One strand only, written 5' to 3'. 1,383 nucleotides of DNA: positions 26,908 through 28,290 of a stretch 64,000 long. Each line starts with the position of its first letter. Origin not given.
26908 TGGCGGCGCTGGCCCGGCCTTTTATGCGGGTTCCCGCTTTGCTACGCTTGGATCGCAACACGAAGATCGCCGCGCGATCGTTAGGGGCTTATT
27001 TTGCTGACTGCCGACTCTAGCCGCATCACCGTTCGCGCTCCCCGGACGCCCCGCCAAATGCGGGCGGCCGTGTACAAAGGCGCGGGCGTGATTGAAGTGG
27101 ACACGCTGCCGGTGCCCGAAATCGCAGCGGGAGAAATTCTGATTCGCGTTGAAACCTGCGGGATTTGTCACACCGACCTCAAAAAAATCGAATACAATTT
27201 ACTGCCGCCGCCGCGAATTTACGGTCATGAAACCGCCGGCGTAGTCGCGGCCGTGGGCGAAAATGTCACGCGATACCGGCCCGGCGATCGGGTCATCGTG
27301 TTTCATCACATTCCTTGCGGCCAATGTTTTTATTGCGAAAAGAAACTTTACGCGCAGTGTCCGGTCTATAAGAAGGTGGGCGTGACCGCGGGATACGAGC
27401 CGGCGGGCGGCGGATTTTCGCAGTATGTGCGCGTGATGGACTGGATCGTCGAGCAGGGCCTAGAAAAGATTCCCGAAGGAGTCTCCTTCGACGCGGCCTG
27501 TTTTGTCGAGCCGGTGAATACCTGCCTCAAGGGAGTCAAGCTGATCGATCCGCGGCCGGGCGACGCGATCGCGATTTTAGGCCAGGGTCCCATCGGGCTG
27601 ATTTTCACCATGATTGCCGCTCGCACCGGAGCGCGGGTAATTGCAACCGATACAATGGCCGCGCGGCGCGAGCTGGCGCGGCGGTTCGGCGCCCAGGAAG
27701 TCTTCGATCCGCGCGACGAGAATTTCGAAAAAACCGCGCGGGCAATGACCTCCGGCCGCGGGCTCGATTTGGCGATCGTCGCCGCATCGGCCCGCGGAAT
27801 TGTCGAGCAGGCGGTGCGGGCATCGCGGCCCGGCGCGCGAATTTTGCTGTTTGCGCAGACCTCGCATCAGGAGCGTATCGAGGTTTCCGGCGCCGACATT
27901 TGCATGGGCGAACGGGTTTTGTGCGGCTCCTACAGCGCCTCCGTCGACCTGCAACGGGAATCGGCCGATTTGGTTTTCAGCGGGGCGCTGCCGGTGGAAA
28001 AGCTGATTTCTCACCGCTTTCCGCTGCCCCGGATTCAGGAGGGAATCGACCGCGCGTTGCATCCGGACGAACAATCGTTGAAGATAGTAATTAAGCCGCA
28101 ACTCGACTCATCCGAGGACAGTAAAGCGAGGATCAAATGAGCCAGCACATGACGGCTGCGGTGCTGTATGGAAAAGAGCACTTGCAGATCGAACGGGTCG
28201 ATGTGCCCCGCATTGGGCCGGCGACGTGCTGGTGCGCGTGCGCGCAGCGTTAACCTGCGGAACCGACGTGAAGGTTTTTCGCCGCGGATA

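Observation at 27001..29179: Two polyol-type Zn dehydrogenases embedded between hpnG and hpnC: candidates for the unassigned ribosylhopane-to-bacteriohopanetetrol reductase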

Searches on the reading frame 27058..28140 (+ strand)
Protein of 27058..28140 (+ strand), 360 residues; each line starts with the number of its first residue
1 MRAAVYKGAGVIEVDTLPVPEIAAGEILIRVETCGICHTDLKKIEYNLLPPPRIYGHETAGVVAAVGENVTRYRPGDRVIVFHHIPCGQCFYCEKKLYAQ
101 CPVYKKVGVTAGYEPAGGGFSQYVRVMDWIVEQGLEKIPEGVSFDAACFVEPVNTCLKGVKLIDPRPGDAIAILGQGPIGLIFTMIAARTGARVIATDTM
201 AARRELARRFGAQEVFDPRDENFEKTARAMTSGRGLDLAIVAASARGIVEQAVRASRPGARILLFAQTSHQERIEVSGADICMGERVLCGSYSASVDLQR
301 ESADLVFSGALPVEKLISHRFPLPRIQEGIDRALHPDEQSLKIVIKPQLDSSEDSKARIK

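Call 7: search_protein_families(library=ncbifam, proteins=[window:27058-28140:+], max_evalue=0.00001)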
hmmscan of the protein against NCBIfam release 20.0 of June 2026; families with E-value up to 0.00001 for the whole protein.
window:27058-28140:+ (360 aa): 24 families
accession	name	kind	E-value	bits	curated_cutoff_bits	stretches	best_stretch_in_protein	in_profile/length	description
NF041097.1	keto_inos_dh_IolM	equivalog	1e-50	172.5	450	1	11-339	39-383/389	scyllo-inosose 3-dehydrogenase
TIGR00692.1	tdh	equivalog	4.5e-45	154.1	458.35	1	11-332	10-327/340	L-threonine 3-dehydrogenase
NF003808.0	PRK05396.1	equivalog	5.5e-44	150.4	380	1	12-346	13-339/341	L-threonine 3-dehydrogenase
NF007489.0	PRK10083.1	equivalog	2.6e-35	122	376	1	10-345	10-335/339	Zn-dependent oxidoreductase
TIGR03989.1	Rxyl_3153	subfamily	1.4e-34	120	440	1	3-331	4-356/370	NDMA-dependent alcohol dehydrogenase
NF006940.0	PRK09422.1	equivalog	6.6e-34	117.4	344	1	1-272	1-266/338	alcohol dehydrogenase AdhP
TIGR03366.1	HpnZ_proposed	hypoth_equivalog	7.8e-33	114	328.1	1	20-291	1-278/315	putative phosphonate catabolism associated alcohol dehydrogenase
NF010344.0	PRK13771.1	subfamily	4.8e-32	111.3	349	1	1-347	1-333/334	putative alcohol dehydrogenase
NF007642.0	PRK10309.1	equivalog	8.9e-32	110.7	550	1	1-291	1-286/347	galactitol-1-phosphate 5-dehydrogenase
TIGR03451.1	mycoS_dep_FDH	equivalog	2e-31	109.1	512.9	2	7-98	10-101/358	S-(hydroxymethyl)mycothiol dehydrogenase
NF041172.1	AcrlCoa_red_Thmprot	equivalog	1.1e-26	93.6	500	1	1-346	1-333/334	acryloyl-CoA reductase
TIGR02818.1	adh_III_F_hyde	equivalog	1.1e-25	90.6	543.95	1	7-345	9-366/368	S-(hydroxymethyl)glutathione dehydrogenase/class III alcohol dehydrogenase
NF047908.1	AldhRedAhr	equivalog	3.3e-25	88.7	470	1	16-332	20-321/335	NADPH-dependent aldehyde reductase Ahr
NF007375.0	PRK09880.1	equivalog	1.5e-23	83.1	469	1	22-333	25-330/344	L-idonate 5-dehydrogenase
TIGR03201.1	dearomat_had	equivalog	1.9e-23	83.1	338.65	1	14-338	13-340/349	6-hydroxycyclohex-1-ene-1-carbonyl-CoA dehydrogenase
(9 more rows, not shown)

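Call 8: search_protein_families(library=pfam, proteins=[window:27058-28140:+], max_evalue=0.01)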
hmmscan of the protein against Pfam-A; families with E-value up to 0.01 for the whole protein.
window:27058-28140:+ (360 aa): 3 families
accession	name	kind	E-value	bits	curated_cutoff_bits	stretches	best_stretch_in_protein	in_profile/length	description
PF08240.17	ADH_N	-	5.9e-26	91.2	23.5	1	24-128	2-96/104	Alcohol dehydrogenase GroES-like domain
PF00107.32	ADH_zinc_N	-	5.5e-20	72.1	31.8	1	178-295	1-116/129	Zinc-binding dehydrogenase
PF16912.11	Glu_dehyd_C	-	7e-05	22.8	34.9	1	169-345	32-209/211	Glucose dehydrogenase C-terminus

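Call 14: find_homologous_proteins(query=window:27058-28137:+, max_evalue=1e-30)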
Query window:27058-28137:+ (360 aa): 8000 proteins with E <= 1e-30 among 8000 candidates; the best 120 are listed.
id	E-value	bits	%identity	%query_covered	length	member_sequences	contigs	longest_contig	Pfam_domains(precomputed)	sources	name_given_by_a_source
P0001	4.6e-238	807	100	100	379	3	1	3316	PF00107.33,PF08240.18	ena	-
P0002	4.0e-225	764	93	100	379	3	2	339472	PF00107.33,PF08240.18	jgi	-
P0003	6.2e-210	715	87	99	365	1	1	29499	PF00107.33,PF08240.18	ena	-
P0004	3.0e-209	712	88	98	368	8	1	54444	PF00107.33,PF08240.18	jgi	jgi:L-iditol 2-dehydrogenase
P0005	3.4e-197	673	83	97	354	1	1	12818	PF00107.33,PF08240.18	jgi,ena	-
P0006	4.6e-197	672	84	97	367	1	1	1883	PF00107.33,PF08240.18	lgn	-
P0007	6.5e-197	672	81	99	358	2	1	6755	PF00107.33,PF08240.18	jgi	-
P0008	6.2e-196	668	84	97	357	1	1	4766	PF00107.33,PF08240.18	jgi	jgi:L-iditol 2-dehydrogenase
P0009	2.1e-195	667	82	97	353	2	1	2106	PF00107.33,PF08240.18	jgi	jgi:L-iditol 2-dehydrogenase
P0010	4.4e-195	666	82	97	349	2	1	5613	PF00107.33,PF16912.12,PF08240.18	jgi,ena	jgi:L-iditol 2-dehydrogenase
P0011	4.7e-195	666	82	97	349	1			PF00107.33,PF08240.18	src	-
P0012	7.9e-195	665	82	97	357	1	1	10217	PF00107.33,PF08240.18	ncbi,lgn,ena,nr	ncbi:MAG: alcohol dehydrogenase catalytic domain-containing protein [Acidobacteriia bacterium]|nr:al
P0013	3.8e-194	663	82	97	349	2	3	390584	PF00107.33,PF16912.12,PF08240.18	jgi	jgi:L-iditol 2-dehydrogenase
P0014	7.1e-194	662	82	97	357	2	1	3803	PF00107.33,PF08240.18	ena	-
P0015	1.3e-193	661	81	97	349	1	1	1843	PF00107.33,PF16912.12,PF08240.18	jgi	jgi:L-iditol 2-dehydrogenase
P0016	5.1e-193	659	81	97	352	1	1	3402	PF00107.33,PF16912.12,PF08240.18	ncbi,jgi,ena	jgi:L-iditol 2-dehydrogenase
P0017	9.1e-193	658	81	97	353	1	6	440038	PF00107.33,PF08240.18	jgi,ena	-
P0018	1.6e-192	657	82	97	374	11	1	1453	PF00107.33,PF16912.12,PF08240.18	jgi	-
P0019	2.1e-192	657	80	99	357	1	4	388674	PF00107.33,PF08240.18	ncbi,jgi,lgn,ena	-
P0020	4.0e-192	656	82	97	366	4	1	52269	PF00107.33,PF08240.18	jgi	jgi:L-iditol 2-dehydrogenase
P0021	4.0e-192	656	82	97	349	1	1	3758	PF00107.33,PF08240.18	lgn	-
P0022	4.2e-192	656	82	97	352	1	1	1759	PF00107.33,PF08240.18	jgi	jgi:L-iditol 2-dehydrogenase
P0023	4.4e-192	656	82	97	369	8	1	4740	PF00107.33,PF08240.18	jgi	jgi:L-iditol 2-dehydrogenase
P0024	5.7e-192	655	82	97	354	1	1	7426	PF00107.33,PF08240.18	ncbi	-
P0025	6.4e-192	655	82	97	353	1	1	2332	PF00107.33,PF08240.18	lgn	-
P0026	6.7e-192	655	83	96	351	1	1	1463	PF00107.33,PF16912.12,PF08240.18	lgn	-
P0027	1.0e-191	655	81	97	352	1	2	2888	PF00107.33,PF08240.18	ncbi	-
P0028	1.1e-191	655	81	97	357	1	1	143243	PF00107.33,PF08240.18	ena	-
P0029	1.1e-191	655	81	97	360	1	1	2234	PF00107.33,PF08240.18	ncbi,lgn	-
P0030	1.1e-191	655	80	97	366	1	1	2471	PF00107.33,PF08240.18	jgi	jgi:L-iditol 2-dehydrogenase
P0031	1.4e-191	654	81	97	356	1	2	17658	PF00107.33,PF08240.18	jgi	jgi:L-iditol 2-dehydrogenase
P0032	2.0e-191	654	81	97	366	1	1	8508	PF00107.33,PF08240.18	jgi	jgi:L-iditol 2-dehydrogenase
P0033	3.5e-191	653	81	97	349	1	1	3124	PF00107.33,PF08240.18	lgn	-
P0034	4.3e-191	653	80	97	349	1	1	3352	PF00107.33,PF16912.12,PF08240.18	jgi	jgi:L-iditol 2-dehydrogenase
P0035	4.5e-191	652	80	97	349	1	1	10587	PF00107.33,PF16912.12,PF08240.18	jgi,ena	-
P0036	5.6e-191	652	81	97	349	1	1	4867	PF00107.33,PF08240.18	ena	-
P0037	9.0e-191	652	80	97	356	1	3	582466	PF00107.33,PF08240.18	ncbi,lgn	-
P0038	1.2e-190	651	81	97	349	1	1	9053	PF00107.33,PF08240.18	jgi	jgi:L-iditol 2-dehydrogenase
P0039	1.5e-190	651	81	97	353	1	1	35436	PF00107.33,PF08240.18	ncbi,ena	-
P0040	1.7e-190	651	81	97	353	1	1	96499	PF00107.33,PF08240.18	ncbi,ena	-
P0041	2.3e-190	650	82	97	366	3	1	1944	PF00107.33,PF08240.18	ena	-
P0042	3.0e-190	650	80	97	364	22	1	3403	PF00107.33,PF08240.18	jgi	jgi:L-iditol 2-dehydrogenase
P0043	3.7e-190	649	80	97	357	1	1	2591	PF00107.33,PF08240.18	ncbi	-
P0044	4.4e-190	649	81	97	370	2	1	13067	PF00107.33,PF08240.18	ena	-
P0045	5.1e-190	649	79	97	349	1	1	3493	PF00107.33,PF16912.12,PF08240.18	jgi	jgi:L-iditol 2-dehydrogenase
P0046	5.2e-190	649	82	97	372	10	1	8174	PF00107.33,PF16912.12,PF08240.18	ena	-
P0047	5.3e-190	649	82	97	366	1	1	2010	PF00107.33,PF08240.18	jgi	jgi:L-iditol 2-dehydrogenase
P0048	8.1e-190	648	82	97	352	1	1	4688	PF00107.33,PF08240.18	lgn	-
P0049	9.5e-190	648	82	97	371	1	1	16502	PF00107.33,PF08240.18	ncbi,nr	ncbi:MAG TPA: alcohol dehydrogenase catalytic domain-containing protein [Bryobacteraceae bacterium]|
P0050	1.1e-189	648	80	98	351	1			PF00107.33,PF08240.18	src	-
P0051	1.2e-189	648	80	97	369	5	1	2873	PF00107.33,PF16912.12,PF08240.18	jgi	jgi:L-iditol 2-dehydrogenase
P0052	1.3e-189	648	81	97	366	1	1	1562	PF00107.33,PF16912.12,PF08240.18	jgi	jgi:L-iditol 2-dehydrogenase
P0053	1.6e-189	647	80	97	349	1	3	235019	PF00107.33,PF16912.12,PF08240.18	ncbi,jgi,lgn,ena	jgi:L-iditol 2-dehydrogenase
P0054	1.6e-189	647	80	97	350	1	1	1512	PF00107.33,PF08240.18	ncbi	-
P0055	3.0e-189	646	79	97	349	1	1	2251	PF00107.33,PF16912.12,PF08240.18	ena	-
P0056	3.7e-189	646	80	97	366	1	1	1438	PF00107.33,PF08240.18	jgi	jgi:L-iditol 2-dehydrogenase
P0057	4.0e-189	646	80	97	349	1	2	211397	PF00107.33,PF08240.18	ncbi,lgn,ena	-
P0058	4.6e-189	646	79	97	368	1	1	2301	PF00107.33,PF08240.18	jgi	jgi:L-iditol 2-dehydrogenase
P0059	5.7e-189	646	80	97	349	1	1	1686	PF00107.33,PF08240.18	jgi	jgi:L-iditol 2-dehydrogenase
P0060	6.2e-189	645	81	97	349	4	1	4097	PF00107.33,PF08240.18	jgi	jgi:L-iditol 2-dehydrogenase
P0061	8.2e-189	645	80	97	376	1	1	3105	PF00107.33,PF08240.18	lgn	-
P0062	1.1e-188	645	78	98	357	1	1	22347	PF00107.33,PF08240.18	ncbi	-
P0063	1.2e-188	645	80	97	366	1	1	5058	PF00107.33,PF08240.18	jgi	jgi:L-iditol 2-dehydrogenase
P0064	1.9e-188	644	80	97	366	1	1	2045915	PF00107.33,PF08240.18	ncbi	-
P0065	2.0e-188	644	78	99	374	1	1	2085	PF00107.33,PF16912.12,PF08240.18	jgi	jgi:L-iditol 2-dehydrogenase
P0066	2.1e-188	644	80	97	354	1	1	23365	PF00107.33,PF16912.12,PF08240.18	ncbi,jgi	ncbi:MAG TPA: alcohol dehydrogenase catalytic domain-containing protein [Rhizomicrobium sp.]|jgi:L-i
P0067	2.1e-188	644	80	97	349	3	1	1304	PF00107.33,PF16912.12,PF08240.18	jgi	-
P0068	2.2e-188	644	82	96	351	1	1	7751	PF00107.33,PF08240.18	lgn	-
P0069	2.9e-188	643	79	97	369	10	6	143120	PF00107.33,PF16912.12,PF08240.18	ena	-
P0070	3.2e-188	643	80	97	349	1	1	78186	PF00107.33,PF08240.18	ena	-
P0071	4.2e-188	643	81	96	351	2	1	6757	PF00107.33,PF08240.18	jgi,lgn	-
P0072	4.7e-188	643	80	97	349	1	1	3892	PF00107.33,PF08240.18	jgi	jgi:L-iditol 2-dehydrogenase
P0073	5.1e-188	642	79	97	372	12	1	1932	PF00107.33,PF16912.12,PF08240.18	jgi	jgi:L-iditol 2-dehydrogenase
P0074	5.5e-188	642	78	97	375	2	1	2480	PF00107.33,PF16912.12,PF08240.18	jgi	jgi:L-iditol 2-dehydrogenase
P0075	7.5e-188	642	79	97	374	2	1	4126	PF00107.33,PF08240.18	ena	-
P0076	9.2e-188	642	80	97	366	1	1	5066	PF00107.33,PF08240.18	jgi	jgi:L-iditol 2-dehydrogenase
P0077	9.9e-188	642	80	97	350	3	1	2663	PF00107.33,PF08240.18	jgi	jgi:L-iditol 2-dehydrogenase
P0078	1.1e-187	641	80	97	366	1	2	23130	PF00107.33,PF16912.12,PF08240.18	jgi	jgi:L-iditol 2-dehydrogenase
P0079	2.5e-187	640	79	97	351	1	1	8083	PF00107.33,PF08240.18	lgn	-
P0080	3.8e-187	640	78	97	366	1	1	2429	PF00107.33,PF08240.18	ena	-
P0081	3.9e-187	640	79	98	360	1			PF00107.33,PF08240.18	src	-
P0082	4.3e-187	639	79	97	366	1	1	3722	PF00107.33,PF08240.18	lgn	-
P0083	5.0e-187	639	78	97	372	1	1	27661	PF00107.33,PF16912.12,PF08240.18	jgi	jgi:L-iditol 2-dehydrogenase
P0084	5.7e-187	639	78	97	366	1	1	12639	PF00107.33,PF08240.18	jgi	jgi:L-iditol 2-dehydrogenase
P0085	7.3e-187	639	80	97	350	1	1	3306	PF00107.33,PF08240.18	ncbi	-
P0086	7.6e-187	639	80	97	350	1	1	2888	PF00107.33,PF08240.18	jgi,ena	-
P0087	1.1e-186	638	80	96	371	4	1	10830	PF00107.33,PF08240.18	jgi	jgi:L-iditol 2-dehydrogenase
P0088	1.1e-186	638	79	97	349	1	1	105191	PF00107.33,PF08240.18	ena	-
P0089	1.3e-186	638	80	97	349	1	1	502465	PF00107.33,PF08240.18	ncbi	-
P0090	1.5e-186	638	77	97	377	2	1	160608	PF00107.33,PF16912.12,PF08240.18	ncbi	ncbi:MAG: alcohol dehydrogenase catalytic domain-containing protein [Bryobacteraceae bacterium]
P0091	1.5e-186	638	80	97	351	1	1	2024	PF00107.33,PF16912.12,PF08240.18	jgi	jgi:L-iditol 2-dehydrogenase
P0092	1.6e-186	638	80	97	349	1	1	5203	PF00107.33,PF16912.12,PF08240.18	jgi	jgi:L-iditol 2-dehydrogenase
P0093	1.7e-186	637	81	94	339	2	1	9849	PF00107.33,PF08240.18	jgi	jgi:L-iditol 2-dehydrogenase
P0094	2.1e-186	637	78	97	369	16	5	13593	PF00107.33,PF08240.18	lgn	-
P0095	2.1e-186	637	80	97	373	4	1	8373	PF00107.33,PF16912.12,PF08240.18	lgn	-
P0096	2.3e-186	637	78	97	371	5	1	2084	PF00107.33,PF16912.12,PF08240.18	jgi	jgi:L-iditol 2-dehydrogenase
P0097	3.8e-186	636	79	97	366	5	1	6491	PF00107.33,PF08240.18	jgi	-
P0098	5.7e-186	636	79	97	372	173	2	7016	PF00107.33,PF16912.12,PF08240.18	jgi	jgi:L-iditol 2-dehydrogenase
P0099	6.9e-186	635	78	97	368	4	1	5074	PF00107.33,PF08240.18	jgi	jgi:L-iditol 2-dehydrogenase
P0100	8.2e-186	635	78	97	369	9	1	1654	PF00107.33,PF16912.12,PF08240.18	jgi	-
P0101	1.3e-185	635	79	97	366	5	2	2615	PF00107.33,PF08240.18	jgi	jgi:L-iditol 2-dehydrogenase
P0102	1.3e-185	635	78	97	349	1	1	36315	PF00107.33,PF16912.12,PF08240.18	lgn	-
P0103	1.5e-185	634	80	97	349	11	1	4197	PF00107.33,PF08240.18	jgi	jgi:L-iditol 2-dehydrogenase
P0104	1.5e-185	634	79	97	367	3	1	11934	PF00107.33,PF16912.12,PF08240.18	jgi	jgi:L-iditol 2-dehydrogenase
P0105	1.5e-185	634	79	97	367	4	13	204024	PF00107.33,PF16912.12,PF08240.18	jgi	jgi:L-iditol 2-dehydrogenase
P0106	1.6e-185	634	80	97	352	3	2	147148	PF00107.33,PF08240.18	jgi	-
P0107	1.9e-185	634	78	97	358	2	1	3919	PF00107.33,PF08240.18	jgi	-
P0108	2.0e-185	634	79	97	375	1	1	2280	PF00107.33,PF16912.12,PF08240.18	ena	-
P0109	2.0e-185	634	78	97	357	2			PF00107.33,PF16912.12,PF08240.18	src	-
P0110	2.3e-185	634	80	97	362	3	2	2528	PF00107.33,PF08240.18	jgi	-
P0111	2.4e-185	634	80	97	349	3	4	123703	PF00107.33,PF08240.18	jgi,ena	jgi:L-iditol 2-dehydrogenase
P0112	2.4e-185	634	78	97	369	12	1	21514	PF00107.33,PF16912.12,PF08240.18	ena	-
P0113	2.7e-185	634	79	97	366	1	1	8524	PF00107.33,PF16912.12,PF08240.18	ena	-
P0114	3.0e-185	633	79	97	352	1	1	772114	PF00107.33,PF08240.18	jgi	jgi:L-iditol 2-dehydrogenase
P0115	3.1e-185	633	78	97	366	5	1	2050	PF00107.33,PF16912.12,PF08240.18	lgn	-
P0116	3.5e-185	633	80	97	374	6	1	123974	PF00107.33,PF08240.18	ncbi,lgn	-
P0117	3.6e-185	633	78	97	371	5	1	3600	PF00107.33,PF16912.12,PF08240.18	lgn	-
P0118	3.8e-185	633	79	97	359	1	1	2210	PF00107.33,PF08240.18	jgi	-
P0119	4.2e-185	633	78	97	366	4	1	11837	PF00107.33,PF08240.18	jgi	jgi:L-iditol 2-dehydrogenase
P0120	4.5e-185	633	78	97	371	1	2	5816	PF00107.33,PF08240.18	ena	-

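Call 15: find_encoding_contigs(protein=P0002, flank=8000, max_places=2)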
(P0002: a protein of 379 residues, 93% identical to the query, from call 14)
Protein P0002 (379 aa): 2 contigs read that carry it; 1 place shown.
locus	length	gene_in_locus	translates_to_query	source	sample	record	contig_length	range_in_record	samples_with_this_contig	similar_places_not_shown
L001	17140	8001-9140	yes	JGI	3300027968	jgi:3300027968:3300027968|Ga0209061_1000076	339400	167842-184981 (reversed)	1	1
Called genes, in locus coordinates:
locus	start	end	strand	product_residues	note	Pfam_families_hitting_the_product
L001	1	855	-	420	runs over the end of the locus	-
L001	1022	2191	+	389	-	PF01565:FAD_binding_4, PF02913:FAD-oxidase_C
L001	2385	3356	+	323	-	PF02401:LYTB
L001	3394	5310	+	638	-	PF13249:SQHop_cyclase_N, PF13243:SQHop_cyclase_C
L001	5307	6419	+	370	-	PF04055:Radical_SAM, PF11946:DUF3463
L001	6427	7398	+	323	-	PF01073:3Beta_HSD, PF01370:Epimerase, PF02719:Polysacc_synt_2, PF04321:RmlD_sub_bind (weak), PF05368:NmrA, PF13460:NAD_binding_10, PF16363:GDP_Man_Dehyd, PF07993:NAD_binding_4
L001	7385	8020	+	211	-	PF01048:PNP_UDP_1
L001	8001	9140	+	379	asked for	PF08240:ADH_N, PF00107:ADH_zinc_N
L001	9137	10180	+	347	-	PF08240:ADH_N, PF16912:Glu_dehyd_C (weak), PF00107:ADH_zinc_N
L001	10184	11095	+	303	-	PF00494:SQS_PSY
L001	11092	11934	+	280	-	PF00494:SQS_PSY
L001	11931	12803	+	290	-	PF03446:NAD_binding_2, PF03807:F420_oxidored, PF14833:NAD_binding_11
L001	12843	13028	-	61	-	-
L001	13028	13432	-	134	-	PF20382:DUF6677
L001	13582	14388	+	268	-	PF21088:MS_channel_1st, PF00924:MS_channel_2nd, PF21082:MS_channel_3rd (weak)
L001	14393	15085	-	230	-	PF00005:ABC_tran, PF02463:SMC_N (faint), PF13304:AAA_21 (faint)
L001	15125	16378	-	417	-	PF25919:BSH_CusB (faint), PF25973:BSH_CzcB (faint), PF25989:YknX_C (faint)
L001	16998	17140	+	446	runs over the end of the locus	PF11638:DnaA_N, PF00308:Bac_DnaA, PF01695:IstB_IS21, PF00004:AAA (weak), PF22688:Hda_lid (weak), PF08299:Bac_DnaA_C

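Call 16: find_encoding_contigs(protein=P0064, flank=8000, max_places=2)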
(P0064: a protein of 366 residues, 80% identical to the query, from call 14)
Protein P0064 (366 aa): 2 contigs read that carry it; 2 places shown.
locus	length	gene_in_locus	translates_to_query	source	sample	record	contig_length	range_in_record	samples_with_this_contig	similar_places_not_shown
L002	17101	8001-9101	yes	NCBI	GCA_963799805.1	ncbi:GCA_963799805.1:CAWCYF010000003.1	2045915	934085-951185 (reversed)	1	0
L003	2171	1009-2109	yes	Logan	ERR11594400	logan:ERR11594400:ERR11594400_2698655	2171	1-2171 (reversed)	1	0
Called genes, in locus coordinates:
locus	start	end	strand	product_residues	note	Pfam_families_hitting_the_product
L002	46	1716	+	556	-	PF00753:Lactamase_B, PF12706:Lactamase_B_2, PF22505:RNase_J_b_CASP, PF07521:RMMBL, PF17770:RNase_J_C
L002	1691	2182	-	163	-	PF00583:Acetyltransf_1, PF13673:Acetyltransf_10, PF13508:Acetyltransf_7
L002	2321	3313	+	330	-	PF02401:LYTB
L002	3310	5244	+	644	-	PF13249:SQHop_cyclase_N, PF00432:Prenyltrans (faint), PF13243:SQHop_cyclase_C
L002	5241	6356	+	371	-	PF04055:Radical_SAM, PF11946:DUF3463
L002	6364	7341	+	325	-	PF01073:3Beta_HSD, PF01370:Epimerase, PF02719:Polysacc_synt_2, PF04321:RmlD_sub_bind (weak), PF05368:NmrA, PF07993:NAD_binding_4, PF13460:NAD_binding_10, PF16363:GDP_Man_Dehyd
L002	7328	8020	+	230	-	PF01048:PNP_UDP_1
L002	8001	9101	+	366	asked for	PF08240:ADH_N, PF00107:ADH_zinc_N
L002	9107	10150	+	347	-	PF08240:ADH_N, PF16912:Glu_dehyd_C (weak), PF00107:ADH_zinc_N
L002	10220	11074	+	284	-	PF00494:SQS_PSY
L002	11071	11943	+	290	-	PF00494:SQS_PSY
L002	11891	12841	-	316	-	-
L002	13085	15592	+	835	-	PF13424:TPR_12 (faint), PF17874:TPR_MalT (faint), PF12770:CHAT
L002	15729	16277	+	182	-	PF08281:Sigma70_r4_2 (weak)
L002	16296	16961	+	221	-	-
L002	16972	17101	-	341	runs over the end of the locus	-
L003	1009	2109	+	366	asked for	PF08240:ADH_N, PF00107:ADH_zinc_N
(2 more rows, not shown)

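Call 19: find_encoding_contigs(protein=P0001, flank=4000, max_places=3)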
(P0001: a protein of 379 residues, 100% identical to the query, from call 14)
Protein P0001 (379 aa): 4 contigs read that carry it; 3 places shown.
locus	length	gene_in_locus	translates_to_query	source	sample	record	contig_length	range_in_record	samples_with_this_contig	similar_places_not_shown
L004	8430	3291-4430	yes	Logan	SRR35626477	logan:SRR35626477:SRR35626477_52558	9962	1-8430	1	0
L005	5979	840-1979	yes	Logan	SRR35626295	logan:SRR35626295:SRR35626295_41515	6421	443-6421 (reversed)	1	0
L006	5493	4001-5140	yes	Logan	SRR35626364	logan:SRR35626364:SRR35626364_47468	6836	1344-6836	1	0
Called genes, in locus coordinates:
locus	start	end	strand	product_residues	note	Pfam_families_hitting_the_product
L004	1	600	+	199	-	?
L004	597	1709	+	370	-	PF04055:Radical_SAM, PF11946:DUF3463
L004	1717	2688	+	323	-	PF01073:3Beta_HSD, PF01370:Epimerase, PF02719:Polysacc_synt_2, PF04321:RmlD_sub_bind, PF05368:NmrA, PF13460:NAD_binding_10, PF16363:GDP_Man_Dehyd, PF07993:NAD_binding_4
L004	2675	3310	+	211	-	PF01048:PNP_UDP_1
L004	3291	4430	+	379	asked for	PF08240:ADH_N, PF00107:ADH_zinc_N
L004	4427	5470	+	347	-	PF08240:ADH_N, PF16912:Glu_dehyd_C (weak), PF00107:ADH_zinc_N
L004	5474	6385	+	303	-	PF00494:SQS_PSY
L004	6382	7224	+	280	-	PF00494:SQS_PSY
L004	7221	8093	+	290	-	PF03446:NAD_binding_2, PF03807:F420_oxidored, PF14833:NAD_binding_11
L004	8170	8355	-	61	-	-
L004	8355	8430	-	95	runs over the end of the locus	PF20382:DUF6677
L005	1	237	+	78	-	?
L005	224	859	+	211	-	PF01048:PNP_UDP_1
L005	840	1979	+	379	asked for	PF08240:ADH_N, PF00107:ADH_zinc_N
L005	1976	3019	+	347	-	PF08240:ADH_N, PF16912:Glu_dehyd_C (weak), PF00107:ADH_zinc_N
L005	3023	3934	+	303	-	PF00494:SQS_PSY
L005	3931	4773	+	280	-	PF00494:SQS_PSY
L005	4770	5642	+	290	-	PF03446:NAD_binding_2, PF03807:F420_oxidored, PF14833:NAD_binding_11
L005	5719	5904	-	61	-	-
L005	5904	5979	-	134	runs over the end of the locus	PF20382:DUF6677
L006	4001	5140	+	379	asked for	PF08240:ADH_N, PF00107:ADH_zinc_N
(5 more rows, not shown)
